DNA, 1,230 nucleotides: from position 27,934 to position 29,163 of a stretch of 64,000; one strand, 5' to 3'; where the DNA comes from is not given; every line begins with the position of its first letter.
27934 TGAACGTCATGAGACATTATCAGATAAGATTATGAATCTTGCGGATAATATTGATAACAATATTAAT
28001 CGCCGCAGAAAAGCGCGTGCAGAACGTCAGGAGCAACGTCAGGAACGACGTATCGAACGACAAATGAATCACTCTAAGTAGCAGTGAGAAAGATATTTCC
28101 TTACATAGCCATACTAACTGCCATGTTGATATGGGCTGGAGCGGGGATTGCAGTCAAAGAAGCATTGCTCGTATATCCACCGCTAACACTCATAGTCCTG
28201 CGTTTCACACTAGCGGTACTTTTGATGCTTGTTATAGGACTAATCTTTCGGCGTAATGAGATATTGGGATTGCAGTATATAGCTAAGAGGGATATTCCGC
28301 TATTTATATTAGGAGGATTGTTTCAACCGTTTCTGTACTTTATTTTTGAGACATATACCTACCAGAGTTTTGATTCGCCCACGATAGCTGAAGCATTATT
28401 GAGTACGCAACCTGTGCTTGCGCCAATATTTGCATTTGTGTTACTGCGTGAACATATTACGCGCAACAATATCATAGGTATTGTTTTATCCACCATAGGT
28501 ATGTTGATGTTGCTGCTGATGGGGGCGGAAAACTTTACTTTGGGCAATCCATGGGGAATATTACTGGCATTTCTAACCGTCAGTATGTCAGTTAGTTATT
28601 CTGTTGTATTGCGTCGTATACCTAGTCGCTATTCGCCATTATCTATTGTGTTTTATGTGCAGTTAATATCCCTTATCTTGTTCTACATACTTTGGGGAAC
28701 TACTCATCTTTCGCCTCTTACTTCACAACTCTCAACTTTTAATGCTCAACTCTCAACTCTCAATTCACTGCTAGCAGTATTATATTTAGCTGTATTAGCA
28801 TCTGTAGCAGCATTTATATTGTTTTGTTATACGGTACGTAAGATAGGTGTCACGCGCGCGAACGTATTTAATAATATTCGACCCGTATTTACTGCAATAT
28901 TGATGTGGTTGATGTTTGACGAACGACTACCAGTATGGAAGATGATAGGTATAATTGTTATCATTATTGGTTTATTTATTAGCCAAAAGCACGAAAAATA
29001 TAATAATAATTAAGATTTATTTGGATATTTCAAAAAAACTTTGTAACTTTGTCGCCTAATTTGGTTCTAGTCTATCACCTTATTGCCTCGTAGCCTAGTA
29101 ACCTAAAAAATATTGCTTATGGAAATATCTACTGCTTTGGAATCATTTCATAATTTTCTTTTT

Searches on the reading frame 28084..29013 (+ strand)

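Call 36: search_protein_families(library=pfam, proteins=[window:28084-29013:+])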
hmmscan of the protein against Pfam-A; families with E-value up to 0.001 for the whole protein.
window:28084-29013:+ (309 aa): 3 families
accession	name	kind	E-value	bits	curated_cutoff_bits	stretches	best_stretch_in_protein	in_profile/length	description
PF00892.27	EamA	-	7.6e-41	140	28.2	2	157-299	2-132/135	EamA-like transporter family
PF00893.25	Multi_Drug_Res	-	0.00024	22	23.7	1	227-293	26-93/93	Small Multidrug Resistance protein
PF03151.22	TPT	-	0.0003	20.7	30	1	188-301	33-136/291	Triose-phosphate Transporter family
